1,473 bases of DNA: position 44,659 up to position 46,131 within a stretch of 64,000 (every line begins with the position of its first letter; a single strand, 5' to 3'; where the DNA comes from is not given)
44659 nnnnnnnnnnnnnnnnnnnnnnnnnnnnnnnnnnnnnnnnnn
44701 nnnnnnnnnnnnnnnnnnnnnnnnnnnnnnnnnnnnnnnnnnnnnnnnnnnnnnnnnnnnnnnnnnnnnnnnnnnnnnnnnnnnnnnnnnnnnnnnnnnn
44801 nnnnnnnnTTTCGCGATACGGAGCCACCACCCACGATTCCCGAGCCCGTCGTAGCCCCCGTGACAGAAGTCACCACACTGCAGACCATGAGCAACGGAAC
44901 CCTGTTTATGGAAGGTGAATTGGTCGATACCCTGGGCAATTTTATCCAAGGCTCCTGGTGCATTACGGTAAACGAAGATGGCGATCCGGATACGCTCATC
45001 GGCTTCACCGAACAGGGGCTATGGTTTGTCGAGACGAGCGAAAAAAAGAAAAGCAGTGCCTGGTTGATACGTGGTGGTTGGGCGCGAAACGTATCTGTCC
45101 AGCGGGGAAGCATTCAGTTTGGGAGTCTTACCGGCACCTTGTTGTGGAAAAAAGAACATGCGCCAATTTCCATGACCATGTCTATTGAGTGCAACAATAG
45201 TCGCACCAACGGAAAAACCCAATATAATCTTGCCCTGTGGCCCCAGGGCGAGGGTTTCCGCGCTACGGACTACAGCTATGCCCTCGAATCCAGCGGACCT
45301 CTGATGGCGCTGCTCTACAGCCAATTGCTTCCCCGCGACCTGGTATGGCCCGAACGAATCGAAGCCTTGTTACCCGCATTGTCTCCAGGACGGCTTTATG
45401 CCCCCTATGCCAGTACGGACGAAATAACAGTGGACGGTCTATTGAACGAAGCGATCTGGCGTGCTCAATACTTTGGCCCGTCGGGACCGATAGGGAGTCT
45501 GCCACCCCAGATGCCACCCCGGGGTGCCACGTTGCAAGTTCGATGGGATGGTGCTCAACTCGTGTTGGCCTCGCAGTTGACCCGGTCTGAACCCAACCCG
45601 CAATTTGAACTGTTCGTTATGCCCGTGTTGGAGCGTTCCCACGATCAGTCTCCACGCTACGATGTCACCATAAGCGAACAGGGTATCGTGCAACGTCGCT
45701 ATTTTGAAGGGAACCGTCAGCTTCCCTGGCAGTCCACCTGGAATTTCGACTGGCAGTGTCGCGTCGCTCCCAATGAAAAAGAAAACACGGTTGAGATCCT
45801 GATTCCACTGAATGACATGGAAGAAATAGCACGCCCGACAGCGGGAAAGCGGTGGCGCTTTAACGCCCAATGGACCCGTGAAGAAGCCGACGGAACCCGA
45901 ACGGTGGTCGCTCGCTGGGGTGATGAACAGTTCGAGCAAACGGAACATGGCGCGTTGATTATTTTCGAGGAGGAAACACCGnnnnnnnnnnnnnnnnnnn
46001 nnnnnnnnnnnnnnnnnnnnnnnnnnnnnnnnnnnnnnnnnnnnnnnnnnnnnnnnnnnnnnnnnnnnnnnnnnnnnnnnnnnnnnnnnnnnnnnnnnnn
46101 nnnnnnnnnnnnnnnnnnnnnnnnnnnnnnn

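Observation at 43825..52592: Tandemly duplicated two-gene module: a transmembrane receptor Ser/Thr kinase followed by a secreted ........-repeat protein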

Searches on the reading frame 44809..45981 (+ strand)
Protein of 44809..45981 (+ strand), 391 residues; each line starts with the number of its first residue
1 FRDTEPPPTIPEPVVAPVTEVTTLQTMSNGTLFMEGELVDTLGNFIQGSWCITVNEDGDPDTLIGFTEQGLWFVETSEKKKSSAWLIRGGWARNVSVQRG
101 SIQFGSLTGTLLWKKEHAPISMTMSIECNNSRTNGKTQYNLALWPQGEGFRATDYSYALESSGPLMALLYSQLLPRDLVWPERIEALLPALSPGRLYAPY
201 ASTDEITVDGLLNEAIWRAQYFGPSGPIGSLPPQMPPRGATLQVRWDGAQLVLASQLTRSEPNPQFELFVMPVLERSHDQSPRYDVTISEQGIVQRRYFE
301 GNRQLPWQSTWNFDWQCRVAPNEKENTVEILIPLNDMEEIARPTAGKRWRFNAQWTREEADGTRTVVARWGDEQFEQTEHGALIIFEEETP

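Call 16: find_homologous_proteins(query=window:44809-45981:+, max_evalue=0.001)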
Query window:44809-45981:+: 3639 candidates shared short words with the query, none scored E <= 0.001.

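Call 17: search_protein_families(library=pfam, proteins=[window:44809-45981:+], max_evalue=10)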
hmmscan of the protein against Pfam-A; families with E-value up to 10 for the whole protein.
window:44809-45981:+ (391 aa): 0 families

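Call 26: search_protein_representatives(alignment_id=A1)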
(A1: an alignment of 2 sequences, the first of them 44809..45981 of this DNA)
Query: 2 sequences, 398 profile positions. Proteins with E-value up to 0.001 (for the whole library): 167; up to 1e-10: 134; up to 1e-30: 19. The best 150 are listed.
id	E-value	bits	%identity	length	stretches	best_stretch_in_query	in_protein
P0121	1.4e-75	271.1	-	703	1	49-395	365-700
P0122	7.0e-75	268.8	-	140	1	259-398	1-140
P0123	6.7e-72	259.0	-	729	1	36-394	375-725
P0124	1.9e-69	250.9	-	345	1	47-395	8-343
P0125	1.9e-59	218.0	-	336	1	57-395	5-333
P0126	1.4e-53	198.6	-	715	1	31-394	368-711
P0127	1.3e-50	188.9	-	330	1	54-397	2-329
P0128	2.0e-49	185.0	-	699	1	44-397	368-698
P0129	3.8e-48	180.7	-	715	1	31-394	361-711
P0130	1.2e-42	162.7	-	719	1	24-394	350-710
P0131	1.6e-40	155.7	-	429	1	28-394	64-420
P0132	4.1e-35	137.8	-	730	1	67-394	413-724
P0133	4.7e-35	137.6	-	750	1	51-396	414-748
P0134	6.3e-34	133.9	-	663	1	151-396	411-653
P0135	9.4e-34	133.4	-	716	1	45-393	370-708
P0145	3.6e-29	118.3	-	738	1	51-395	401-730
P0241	6.5e-14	68.0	-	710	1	42-394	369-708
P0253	8.3e-11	57.8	-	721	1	46-391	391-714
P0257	1.9e-09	53.4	-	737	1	33-393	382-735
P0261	8.4e-09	51.2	-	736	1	71-394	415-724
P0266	6.3e-08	48.3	-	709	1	28-391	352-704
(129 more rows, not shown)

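Call 27: predict_structure(alignment_id=A1)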
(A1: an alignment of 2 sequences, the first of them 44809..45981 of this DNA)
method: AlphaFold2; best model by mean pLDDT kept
length: 391 residues; sequences in the alignment: 2
mean_pLDDT: 40.7   pTM: 0.38
mean pLDDT of the five models: 40.7, 39.4, 37.6, 37.2, 35.2
residues with pLDDT >= 90: 0; 70-90: 33; 50-70: 74; < 50: 284
segments of 3 or more residues with pLDDT < 50: 1-238, 275-281, 295-315, 339-346, 377-380, 387-391
pLDDT, mean of each block of 10 residues (from residue 1): 42 29 24 31 33 36 37 34 30 31 33 27 22 25 22 23 26 25 24 22 29 38 36 39 62 68 74 49 60 48 32 50 69 58 48 77 75 50 48 29
secondary structure, 60 per line:
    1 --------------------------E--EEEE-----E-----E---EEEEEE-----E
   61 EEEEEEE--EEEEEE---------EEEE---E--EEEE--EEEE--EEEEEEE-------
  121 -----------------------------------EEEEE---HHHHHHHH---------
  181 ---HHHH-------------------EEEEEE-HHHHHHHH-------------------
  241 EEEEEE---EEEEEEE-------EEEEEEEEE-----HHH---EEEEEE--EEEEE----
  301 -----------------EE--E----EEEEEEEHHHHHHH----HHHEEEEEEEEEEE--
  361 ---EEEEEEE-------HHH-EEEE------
elements in order: E30-33 E49-54 E60-67 E70-75 E85-88 E95-98 E101-104 E107-113 E156-160 H164-171 H184-187 E207-212 H214-221 E241-246 E250-256 E264-272 E284-289 E292-296 E327-333 H334-340 E348-358 E364-370 E382-385

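Call 33: search_solved_structures(query=A2, max_evalue=10, show_alignments=2)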
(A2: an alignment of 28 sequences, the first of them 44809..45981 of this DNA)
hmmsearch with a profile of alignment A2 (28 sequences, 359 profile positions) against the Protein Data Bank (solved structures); distinct sequences matched with E-value up to 10: 1.
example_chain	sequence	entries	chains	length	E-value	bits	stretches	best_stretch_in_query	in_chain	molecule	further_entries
3mx3_A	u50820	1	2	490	1.4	10.8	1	129-157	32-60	SusD homolog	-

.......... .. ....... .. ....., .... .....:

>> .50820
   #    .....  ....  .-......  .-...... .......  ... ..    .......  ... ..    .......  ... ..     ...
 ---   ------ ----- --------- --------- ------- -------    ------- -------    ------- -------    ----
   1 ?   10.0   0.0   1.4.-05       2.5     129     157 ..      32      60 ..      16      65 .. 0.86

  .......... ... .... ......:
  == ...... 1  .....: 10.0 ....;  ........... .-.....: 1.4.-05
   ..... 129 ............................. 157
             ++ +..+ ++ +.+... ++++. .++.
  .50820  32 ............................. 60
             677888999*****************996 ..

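Call 36: find_homologous_proteins(query=A2, max_evalue=0.00001)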
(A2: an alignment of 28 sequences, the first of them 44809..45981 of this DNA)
Query A2 (28 sequences): 8000 candidates shared short words with the query, none scored E <= 0.00001.

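Call 38: find_encoding_contigs(protein=P0130, flank=6000, max_places=2)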
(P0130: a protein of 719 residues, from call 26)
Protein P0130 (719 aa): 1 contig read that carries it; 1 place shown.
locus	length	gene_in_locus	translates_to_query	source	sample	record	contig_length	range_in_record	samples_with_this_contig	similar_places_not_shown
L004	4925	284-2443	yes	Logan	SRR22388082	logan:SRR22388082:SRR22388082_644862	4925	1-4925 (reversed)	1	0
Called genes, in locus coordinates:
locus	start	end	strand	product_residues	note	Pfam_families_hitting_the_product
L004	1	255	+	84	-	?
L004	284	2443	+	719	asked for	PF00069:Pkinase, PF07714:PK_Tyr_Ser-Thr, PF03109:ABC1 (weak)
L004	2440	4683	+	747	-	PF13360:PQQ_2 (faint)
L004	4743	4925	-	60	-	?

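Call 39: find_encoding_contigs(protein=P0145, flank=6000, max_places=2)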
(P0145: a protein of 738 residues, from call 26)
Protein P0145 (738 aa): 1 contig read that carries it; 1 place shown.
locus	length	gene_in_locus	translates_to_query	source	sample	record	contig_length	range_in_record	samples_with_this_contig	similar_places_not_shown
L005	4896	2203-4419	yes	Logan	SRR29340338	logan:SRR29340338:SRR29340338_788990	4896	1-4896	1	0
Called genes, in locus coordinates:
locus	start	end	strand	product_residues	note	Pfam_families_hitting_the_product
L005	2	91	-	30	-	?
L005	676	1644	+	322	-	PF01134:GIDA (faint), PF01266:DAO (faint), PF07992:Pyr_redox_2, PF13738:Pyr_redox_3 (faint)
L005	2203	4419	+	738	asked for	PF00069:Pkinase, PF07714:PK_Tyr_Ser-Thr, PF03109:ABC1 (weak)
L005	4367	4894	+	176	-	?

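Call 44: predict_structure(alignment_id=A2)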
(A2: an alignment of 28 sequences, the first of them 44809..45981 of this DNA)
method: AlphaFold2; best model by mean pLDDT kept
length: 391 residues; sequences in the alignment: 28
mean_pLDDT: 89.9   pTM: 0.85
mean pLDDT of the five models: 89.9, 89.5, 88.7, 88.4, 88.3
residues with pLDDT >= 90: 293; 70-90: 68; 50-70: 19; < 50: 11
segments of 3 or more residues with pLDDT < 50: 17-26
pLDDT, mean of each block of 10 residues (from residue 1): 66 54 52 96 96 93 97 94 93 89 97 85 97 97 92 93 95 94 90 89 90 93 91 87 96 94 95 92 95 93 80 84 95 91 95 96 94 94 93 61
secondary structure, 60 per line:
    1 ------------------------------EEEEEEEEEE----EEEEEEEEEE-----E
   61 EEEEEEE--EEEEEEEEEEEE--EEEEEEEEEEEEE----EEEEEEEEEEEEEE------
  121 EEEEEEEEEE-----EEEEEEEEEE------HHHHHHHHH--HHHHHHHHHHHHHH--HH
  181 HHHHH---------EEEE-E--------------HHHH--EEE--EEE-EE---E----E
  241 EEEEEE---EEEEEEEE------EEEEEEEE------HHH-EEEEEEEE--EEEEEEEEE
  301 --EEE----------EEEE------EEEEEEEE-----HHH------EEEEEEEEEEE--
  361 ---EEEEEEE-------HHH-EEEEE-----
elements in order: E31-40 E45-54 E60-67 E70-81 E84-96 E101-114 E121-130 E136-145 H152-160 H163-176 H179-185 E195-198 H215-218 E221-223 E226-228 E240-246 E250-257 E264-271 E282-289 E292-300 E303-305 E316-319 E326-333 E348-358 E364-370 E382-386

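Call 49: find_encoding_contigs(protein=P0257, flank=6000, max_places=3)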
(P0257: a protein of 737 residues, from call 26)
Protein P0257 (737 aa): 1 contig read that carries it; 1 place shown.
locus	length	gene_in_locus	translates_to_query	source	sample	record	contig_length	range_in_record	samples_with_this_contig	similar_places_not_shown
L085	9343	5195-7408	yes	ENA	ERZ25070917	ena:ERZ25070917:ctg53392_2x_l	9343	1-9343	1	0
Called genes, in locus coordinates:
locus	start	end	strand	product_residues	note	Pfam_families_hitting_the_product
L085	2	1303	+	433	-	?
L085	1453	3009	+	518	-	PF00135:COesterase, PF20434:BD-FAE, PF07859:Abhydrolase_3 (faint)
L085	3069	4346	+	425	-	PF01244:Peptidase_M19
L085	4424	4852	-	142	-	-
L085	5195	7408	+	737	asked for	PF00069:Pkinase, PF03109:ABC1 (faint), PF07714:PK_Tyr_Ser-Thr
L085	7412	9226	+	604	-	PF16697:Yop-YscD_cpl, PF00498:FHA, PF00158:Sigma54_activat, PF14532:Sigma54_activ_2, PF00004:AAA, PF07728:AAA_5 (weak), PF25601:AAA_lid_14, PF02954:HTH_8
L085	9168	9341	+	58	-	?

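Call 50: find_encoding_contigs(protein=P0266, flank=6000, max_places=3)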
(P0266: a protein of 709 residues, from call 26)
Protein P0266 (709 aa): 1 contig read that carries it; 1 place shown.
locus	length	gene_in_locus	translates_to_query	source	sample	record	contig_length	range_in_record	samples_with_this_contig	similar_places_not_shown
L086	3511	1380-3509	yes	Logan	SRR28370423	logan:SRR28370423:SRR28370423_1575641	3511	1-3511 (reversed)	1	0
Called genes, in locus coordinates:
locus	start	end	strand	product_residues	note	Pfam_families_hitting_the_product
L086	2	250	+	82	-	?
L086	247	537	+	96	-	-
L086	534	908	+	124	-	-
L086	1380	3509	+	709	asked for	PF00069:Pkinase, PF07714:PK_Tyr_Ser-Thr, PF03109:ABC1 (weak)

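Call 51: find_encoding_contigs(protein=P0241, flank=6000, max_places=3)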
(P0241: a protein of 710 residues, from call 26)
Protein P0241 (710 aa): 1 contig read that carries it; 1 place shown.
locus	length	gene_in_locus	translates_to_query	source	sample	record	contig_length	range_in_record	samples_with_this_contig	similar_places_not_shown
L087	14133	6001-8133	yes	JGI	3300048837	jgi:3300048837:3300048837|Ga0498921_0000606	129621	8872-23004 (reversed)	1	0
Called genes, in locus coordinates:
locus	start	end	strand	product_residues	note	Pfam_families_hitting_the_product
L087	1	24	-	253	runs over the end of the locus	PF00378:ECH_1, PF16113:ECH_2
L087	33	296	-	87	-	PF05016:ParE_toxin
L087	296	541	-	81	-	-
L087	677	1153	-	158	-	PF09917:DUF2147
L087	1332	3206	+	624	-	PF07690:MFS_1, PF05977:MFS_3, PF01553:Acyltransferase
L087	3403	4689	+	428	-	PF04055:Radical_SAM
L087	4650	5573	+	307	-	PF04055:Radical_SAM (weak)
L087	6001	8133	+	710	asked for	PF00069:Pkinase, PF07714:PK_Tyr_Ser-Thr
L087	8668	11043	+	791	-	-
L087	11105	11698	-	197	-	-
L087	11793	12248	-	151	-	PF08808:RES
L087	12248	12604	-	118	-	PF20432:Xre-like-HTH, PF09722:Xre_MbcA_ParS_C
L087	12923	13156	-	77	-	-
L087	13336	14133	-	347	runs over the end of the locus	-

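Call 54: fold_search(model_id=the predicted structure, library=pdb)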
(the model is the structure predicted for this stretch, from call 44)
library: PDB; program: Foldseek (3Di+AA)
matches with E <= 10: 1394; with E <= 0.001: 7
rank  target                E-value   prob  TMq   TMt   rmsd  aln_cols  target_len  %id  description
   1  7nwn                  7.4e-08  1.00  0.35  0.66   5.2       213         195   13  A carbohydrate binding module family 9 (CBM9) from Caldicellulsiruptor kristjanssonii (released 2021-07-07)
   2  7nwo                  8.7e-08  1.00  0.35  0.67   5.2       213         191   13  A carbohydrate binding module family 9 (CBM9) from Caldicellulosiruptor kristjanssonii in complex with glucose (released 2021-07-07)
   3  2ivf_C                3.4e-06  1.00  0.32  0.55   6.0       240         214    8  Ethylbenzene dehydrogenase from Aromatoleum aromaticum (released 2006-09-14)
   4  7b04_C                1.6e-05  1.00  0.35  0.45   6.0       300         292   11  Structure of Nitrite oxidoreductase (Nxr) from the anammox bacterium Kuenenia stuttgartiensis. (released 2021-07-14)
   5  4jpq_B                7.9e-05  1.00  0.32  0.54   6.8       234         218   12  Crystal structure of a putative carbohydrate-binding protein (BACUNI_03838) from Bacteroides uniformis ATCC 8492 at 2. (released 2013-04-17)
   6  4jpq_A                1.2e-04  1.00  0.34  0.57   6.3       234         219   12  Crystal structure of a putative carbohydrate-binding protein (BACUNI_03838) from Bacteroides uniformis ATCC 8492 at 2. (released 2013-04-17)
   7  7b04_O                2.2e-04  1.00  0.34  0.45   6.0       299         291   12  Structure of Nitrite oxidoreductase (Nxr) from the anammox bacterium Kuenenia stuttgartiensis. (released 2021-07-14)
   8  2r5o_A                1.9e-03  0.99  0.16  0.31  10.0       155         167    4  Crystal structure of the C-terminal domain of wzt (released 2007-12-25)
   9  3jvg_A                4.9e-03  0.30  0.15  0.20  21.8       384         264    8  Crystal Structure of chicken CD1-1 (released 2010-02-09)
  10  4hux_A                5.4e-03  0.21  0.13  0.17  22.1       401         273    7  Crystal Structure of H2Db-H155A-NP (released 2013-02-27)
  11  3vri_A                5.7e-03  0.23  0.14  0.19  21.5       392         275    7  HLA-B*57:01-RVAQLENVYI in complex with abacavir (released 2012-05-30)
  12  5trz_A                6.4e-03  0.28  0.14  0.19  21.9       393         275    7  Crystal structure of MHC-I H2-KD complexed with peptides of Mycobacterial tuberculosis (YQSGLSIVM) (released 2018-05-09)
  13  2r5o_B                7.1e-03  0.75  0.16  0.33  14.0       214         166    9  Crystal structure of the C-terminal domain of wzt (released 2007-12-25)
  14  5j6h_A                7.1e-03  0.28  0.15  0.20  21.8       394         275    7  Recognition of the MHC class Ib molecule H2-Q10 by the natural killer cell receptor Ly49C (released 2016-07-13)
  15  3w39_A                7.9e-03  0.18  0.13  0.17  21.6       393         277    8  Crystal structure of HLA-B*5201 in complexed with HIV immunodominant epitope (TAFTIPSI) (released 2013-02-13)
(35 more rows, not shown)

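Call 69: find_encoding_contigs(protein=P0253, flank=6000, max_places=3)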
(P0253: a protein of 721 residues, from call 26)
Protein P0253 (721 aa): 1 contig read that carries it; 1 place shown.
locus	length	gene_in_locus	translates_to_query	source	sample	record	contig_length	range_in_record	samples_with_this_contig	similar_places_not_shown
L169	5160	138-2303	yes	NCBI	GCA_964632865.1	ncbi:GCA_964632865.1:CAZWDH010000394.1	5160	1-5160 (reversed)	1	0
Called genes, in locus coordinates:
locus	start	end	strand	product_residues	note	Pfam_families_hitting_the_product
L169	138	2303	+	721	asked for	PF00069:Pkinase, PF07714:PK_Tyr_Ser-Thr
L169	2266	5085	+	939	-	PF26549:Tricorn_N (faint), PF19410:DUF5980 (faint)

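Call 70: find_encoding_contigs(protein=P0261, flank=6000, max_places=3)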
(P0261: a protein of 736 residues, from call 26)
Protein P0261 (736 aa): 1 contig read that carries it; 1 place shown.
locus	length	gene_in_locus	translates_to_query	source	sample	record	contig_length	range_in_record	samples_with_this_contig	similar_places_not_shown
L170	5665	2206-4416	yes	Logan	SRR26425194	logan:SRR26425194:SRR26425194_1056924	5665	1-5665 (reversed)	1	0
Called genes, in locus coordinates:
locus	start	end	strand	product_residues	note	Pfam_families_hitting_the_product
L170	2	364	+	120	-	?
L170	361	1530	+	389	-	PF00072:Response_reg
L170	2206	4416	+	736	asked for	PF00069:Pkinase, PF07714:PK_Tyr_Ser-Thr, PF03109:ABC1 (weak)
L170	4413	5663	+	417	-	?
